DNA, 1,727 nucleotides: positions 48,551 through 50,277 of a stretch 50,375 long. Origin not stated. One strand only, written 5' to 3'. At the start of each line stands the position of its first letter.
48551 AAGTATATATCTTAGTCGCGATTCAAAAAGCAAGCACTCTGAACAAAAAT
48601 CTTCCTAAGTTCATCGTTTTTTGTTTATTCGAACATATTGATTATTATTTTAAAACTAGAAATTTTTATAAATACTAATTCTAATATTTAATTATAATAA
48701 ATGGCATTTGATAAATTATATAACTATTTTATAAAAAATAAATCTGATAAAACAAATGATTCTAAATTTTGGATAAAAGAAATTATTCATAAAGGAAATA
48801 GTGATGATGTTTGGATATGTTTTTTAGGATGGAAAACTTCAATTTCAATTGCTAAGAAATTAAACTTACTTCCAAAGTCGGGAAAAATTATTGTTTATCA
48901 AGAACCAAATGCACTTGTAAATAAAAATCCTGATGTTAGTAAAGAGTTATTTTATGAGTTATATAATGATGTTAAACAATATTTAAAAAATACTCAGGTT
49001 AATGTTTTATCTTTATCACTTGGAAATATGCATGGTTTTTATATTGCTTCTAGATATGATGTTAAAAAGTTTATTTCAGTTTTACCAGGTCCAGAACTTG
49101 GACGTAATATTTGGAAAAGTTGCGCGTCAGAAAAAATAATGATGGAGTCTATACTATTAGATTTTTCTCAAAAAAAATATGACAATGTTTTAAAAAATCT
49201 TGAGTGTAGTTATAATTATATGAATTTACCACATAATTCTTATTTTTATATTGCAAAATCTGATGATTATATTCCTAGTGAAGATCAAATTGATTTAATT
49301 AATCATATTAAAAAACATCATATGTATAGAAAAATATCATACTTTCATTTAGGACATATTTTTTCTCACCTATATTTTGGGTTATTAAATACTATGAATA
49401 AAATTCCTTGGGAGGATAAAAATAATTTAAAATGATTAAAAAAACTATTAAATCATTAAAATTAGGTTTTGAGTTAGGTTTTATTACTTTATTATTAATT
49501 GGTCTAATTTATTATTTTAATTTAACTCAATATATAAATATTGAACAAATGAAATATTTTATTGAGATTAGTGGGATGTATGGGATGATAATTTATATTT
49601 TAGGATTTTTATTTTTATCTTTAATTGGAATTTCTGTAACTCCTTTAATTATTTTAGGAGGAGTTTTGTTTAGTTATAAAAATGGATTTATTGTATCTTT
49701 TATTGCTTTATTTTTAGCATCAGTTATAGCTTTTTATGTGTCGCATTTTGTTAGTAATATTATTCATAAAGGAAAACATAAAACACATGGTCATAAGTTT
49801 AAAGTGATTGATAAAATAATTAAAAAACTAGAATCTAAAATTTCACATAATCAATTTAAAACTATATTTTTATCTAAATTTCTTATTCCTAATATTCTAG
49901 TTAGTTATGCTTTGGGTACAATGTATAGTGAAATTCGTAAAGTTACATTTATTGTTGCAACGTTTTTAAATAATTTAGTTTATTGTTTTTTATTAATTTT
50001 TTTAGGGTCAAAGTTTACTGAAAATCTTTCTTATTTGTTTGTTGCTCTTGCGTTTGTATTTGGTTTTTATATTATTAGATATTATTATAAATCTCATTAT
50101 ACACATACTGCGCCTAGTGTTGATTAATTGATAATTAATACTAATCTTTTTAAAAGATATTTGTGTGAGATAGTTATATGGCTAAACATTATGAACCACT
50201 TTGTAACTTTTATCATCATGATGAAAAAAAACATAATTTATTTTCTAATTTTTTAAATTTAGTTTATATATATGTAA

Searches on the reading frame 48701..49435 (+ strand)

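Call 10: search_protein_families(library=pfam, proteins=[window:48701-49435:+], max_evalue=0.001)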
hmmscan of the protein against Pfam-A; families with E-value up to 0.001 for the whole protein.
window:48701-49435:+ (244 aa): 1 family
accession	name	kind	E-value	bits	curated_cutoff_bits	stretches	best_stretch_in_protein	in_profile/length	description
PF01116.26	F_bP_aldolase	-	0.00093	19.2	25.5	0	58-117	123-183/277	Fructose-bisphosphate aldolase class-II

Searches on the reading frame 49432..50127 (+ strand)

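Call 10: search_protein_families(library=pfam, proteins=[window:49432-50127:+], max_evalue=0.001)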
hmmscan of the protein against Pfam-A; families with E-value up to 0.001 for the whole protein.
window:49432-50127:+ (231 aa): 1 family
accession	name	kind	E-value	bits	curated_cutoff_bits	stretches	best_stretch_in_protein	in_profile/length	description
PF09335.16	VTT_dom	-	8.8e-13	49.3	33.9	1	70-193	4-122/123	VTT domain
